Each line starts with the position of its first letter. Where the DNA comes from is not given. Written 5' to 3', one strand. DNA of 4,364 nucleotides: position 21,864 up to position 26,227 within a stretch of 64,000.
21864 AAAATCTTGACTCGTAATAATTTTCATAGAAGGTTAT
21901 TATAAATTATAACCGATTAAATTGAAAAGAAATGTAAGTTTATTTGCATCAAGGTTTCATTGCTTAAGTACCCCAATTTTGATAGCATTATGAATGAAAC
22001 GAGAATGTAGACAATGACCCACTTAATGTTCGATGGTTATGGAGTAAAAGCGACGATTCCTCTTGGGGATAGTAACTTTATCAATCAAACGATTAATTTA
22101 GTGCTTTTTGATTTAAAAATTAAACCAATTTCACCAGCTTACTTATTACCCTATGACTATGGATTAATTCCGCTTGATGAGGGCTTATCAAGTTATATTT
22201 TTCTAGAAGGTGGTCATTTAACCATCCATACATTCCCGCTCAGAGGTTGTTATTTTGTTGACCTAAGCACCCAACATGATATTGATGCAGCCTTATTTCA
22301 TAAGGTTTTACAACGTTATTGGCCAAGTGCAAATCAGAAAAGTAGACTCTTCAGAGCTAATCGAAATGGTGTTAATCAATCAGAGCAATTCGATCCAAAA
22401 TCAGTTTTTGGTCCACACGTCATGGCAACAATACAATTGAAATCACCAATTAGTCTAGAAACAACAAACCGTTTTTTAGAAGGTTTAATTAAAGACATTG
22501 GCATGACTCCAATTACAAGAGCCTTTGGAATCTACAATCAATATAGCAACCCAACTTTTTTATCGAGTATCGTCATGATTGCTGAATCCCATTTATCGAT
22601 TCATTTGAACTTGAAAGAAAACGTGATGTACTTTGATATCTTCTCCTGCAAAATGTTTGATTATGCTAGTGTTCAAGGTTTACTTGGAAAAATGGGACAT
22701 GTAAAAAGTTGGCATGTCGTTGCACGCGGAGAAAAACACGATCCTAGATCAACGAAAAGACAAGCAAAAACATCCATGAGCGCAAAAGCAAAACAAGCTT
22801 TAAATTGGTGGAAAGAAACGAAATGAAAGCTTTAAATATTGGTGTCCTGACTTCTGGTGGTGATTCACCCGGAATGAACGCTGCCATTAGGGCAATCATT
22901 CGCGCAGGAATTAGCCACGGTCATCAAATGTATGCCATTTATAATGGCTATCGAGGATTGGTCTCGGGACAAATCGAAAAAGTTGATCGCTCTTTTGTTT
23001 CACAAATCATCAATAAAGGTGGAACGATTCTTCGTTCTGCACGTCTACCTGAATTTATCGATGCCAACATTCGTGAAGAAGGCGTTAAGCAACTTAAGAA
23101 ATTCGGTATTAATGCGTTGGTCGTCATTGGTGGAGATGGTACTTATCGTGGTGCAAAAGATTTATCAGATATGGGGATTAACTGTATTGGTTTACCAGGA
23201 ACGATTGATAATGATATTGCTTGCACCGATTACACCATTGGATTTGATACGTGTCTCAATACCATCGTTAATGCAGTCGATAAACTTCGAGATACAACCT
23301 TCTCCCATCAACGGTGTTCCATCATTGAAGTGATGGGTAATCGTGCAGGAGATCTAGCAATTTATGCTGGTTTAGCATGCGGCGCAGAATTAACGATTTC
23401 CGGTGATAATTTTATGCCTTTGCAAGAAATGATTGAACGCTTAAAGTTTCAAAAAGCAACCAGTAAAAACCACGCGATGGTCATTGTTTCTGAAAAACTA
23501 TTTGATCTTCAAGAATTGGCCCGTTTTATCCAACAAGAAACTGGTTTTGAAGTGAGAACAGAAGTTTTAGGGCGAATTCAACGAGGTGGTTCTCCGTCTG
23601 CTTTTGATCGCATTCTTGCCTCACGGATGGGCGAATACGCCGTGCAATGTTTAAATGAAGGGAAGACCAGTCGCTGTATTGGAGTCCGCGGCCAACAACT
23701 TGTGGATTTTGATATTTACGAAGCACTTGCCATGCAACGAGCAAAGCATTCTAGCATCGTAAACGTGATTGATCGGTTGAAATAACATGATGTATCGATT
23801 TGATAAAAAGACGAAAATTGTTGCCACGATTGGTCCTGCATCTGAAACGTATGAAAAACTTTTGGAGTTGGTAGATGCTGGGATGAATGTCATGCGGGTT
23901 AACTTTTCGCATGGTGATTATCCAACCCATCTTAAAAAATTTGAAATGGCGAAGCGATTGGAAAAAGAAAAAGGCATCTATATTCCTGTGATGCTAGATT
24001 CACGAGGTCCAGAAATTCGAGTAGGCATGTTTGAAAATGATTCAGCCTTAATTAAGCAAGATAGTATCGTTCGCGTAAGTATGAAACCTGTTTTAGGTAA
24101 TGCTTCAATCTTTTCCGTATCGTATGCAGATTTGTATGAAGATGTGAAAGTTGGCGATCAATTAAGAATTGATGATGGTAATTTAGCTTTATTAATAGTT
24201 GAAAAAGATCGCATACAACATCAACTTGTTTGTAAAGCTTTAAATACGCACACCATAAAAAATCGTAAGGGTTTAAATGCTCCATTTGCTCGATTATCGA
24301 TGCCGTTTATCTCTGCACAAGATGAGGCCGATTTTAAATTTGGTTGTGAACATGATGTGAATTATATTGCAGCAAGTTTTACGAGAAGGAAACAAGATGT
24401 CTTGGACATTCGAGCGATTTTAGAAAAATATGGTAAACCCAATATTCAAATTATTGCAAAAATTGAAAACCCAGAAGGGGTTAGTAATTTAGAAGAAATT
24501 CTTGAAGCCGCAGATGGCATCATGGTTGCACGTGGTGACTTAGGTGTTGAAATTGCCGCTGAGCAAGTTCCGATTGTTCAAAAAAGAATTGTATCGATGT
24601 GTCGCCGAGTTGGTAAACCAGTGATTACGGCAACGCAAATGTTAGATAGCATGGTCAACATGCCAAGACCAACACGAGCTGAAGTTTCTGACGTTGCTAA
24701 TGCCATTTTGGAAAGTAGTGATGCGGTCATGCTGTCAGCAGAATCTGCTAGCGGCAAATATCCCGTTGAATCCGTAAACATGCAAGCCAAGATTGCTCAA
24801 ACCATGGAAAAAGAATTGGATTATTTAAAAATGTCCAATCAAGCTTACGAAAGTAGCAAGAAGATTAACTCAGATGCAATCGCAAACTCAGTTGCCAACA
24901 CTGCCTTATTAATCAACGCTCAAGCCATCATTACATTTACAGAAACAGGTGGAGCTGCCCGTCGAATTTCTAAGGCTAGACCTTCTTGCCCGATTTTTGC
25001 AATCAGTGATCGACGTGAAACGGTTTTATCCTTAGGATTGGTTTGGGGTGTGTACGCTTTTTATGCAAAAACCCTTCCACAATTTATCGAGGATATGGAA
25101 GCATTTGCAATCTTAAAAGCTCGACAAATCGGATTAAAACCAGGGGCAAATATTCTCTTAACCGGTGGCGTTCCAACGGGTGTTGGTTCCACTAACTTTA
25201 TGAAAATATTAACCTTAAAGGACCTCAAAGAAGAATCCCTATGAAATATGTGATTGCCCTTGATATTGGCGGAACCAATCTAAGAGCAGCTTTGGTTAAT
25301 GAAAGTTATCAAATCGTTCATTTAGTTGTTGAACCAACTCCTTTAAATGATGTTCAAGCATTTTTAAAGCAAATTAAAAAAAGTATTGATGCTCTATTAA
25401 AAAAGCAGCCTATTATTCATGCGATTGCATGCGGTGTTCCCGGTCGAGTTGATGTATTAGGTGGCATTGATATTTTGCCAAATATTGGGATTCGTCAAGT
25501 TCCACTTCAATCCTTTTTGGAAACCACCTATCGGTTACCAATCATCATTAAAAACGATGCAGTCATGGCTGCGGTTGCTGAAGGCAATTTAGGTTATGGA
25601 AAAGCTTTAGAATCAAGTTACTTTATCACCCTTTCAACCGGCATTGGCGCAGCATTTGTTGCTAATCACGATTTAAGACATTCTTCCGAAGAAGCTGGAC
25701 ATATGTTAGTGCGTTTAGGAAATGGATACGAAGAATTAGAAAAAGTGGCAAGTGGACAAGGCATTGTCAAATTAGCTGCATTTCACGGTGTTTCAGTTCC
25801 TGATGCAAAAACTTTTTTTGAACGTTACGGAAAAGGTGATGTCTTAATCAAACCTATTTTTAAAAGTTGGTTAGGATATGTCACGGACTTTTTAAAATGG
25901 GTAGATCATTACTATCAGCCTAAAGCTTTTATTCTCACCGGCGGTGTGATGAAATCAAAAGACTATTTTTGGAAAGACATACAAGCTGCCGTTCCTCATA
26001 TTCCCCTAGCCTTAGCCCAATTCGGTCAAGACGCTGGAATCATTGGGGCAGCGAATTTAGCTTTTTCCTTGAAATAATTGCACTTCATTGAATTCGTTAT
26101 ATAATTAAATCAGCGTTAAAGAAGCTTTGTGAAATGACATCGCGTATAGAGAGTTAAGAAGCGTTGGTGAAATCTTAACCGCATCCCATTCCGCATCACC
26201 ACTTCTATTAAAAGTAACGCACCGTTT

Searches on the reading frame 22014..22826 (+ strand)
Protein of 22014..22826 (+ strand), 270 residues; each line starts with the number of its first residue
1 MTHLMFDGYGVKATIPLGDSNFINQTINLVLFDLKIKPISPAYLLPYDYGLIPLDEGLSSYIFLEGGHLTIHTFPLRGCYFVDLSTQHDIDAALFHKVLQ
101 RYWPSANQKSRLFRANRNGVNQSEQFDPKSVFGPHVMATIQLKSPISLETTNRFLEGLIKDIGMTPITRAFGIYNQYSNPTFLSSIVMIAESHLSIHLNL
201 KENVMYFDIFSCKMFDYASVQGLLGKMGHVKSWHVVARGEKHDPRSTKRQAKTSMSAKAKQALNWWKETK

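Call 31: search_protein_families(library=pfam, proteins=[window:22014-22826:+], max_evalue=1e-8)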
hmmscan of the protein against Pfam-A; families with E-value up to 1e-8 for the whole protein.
window:22014-22826:+ (270 aa): 1 family
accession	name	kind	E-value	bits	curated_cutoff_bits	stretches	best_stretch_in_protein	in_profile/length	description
PF02675.21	AdoMet_dc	-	2.5e-17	63.6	25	0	150-216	19-82/107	S-adenosylmethionine decarboxylase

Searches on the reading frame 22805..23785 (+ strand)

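Call 31: search_protein_families(library=pfam, proteins=[window:22805-23785:+], max_evalue=1e-8)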
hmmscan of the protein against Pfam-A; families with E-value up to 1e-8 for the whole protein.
window:22805-23785:+ (326 aa): 1 family
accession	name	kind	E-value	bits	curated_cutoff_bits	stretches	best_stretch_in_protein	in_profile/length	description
PF00365.25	PFK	-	6.4e-104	347.6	30.9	1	11-283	1-277/277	Phosphofructokinase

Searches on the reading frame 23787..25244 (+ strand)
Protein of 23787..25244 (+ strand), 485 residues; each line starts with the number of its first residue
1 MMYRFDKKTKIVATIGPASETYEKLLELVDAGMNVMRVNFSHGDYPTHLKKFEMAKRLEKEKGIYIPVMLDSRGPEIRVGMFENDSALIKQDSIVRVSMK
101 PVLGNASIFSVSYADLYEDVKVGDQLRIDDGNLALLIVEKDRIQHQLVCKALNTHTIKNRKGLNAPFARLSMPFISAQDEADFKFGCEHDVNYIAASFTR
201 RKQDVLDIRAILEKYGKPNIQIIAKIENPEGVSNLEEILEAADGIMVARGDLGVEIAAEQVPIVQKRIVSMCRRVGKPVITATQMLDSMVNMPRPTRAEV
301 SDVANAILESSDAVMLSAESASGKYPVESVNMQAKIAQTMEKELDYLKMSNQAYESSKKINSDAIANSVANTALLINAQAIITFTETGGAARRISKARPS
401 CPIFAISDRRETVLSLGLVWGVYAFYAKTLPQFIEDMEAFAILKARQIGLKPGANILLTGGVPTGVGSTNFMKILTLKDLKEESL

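Call 31: search_protein_families(library=pfam, proteins=[window:23787-25244:+], max_evalue=1e-8)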
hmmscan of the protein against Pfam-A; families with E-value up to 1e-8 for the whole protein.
window:23787-25244:+ (485 aa): 2 families
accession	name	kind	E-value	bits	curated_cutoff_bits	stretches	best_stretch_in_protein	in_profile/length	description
PF00224.27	PK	-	9e-122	406.7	30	1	7-330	2-328/328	Pyruvate kinase, barrel domain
PF02887.21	PK_C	-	3.6e-26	91.9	28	1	363-475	1-114/114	Pyruvate kinase, alpha/beta domain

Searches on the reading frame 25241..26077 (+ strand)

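Call 31: search_protein_families(library=pfam, proteins=[window:25241-26077:+], max_evalue=1e-8)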
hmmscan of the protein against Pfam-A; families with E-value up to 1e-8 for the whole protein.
window:25241-26077:+ (278 aa): 1 family
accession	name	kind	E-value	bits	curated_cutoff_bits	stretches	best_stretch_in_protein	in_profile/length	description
PF00480.26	ROK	-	2e-36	126.5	22.9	1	5-274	2-291/294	ROK family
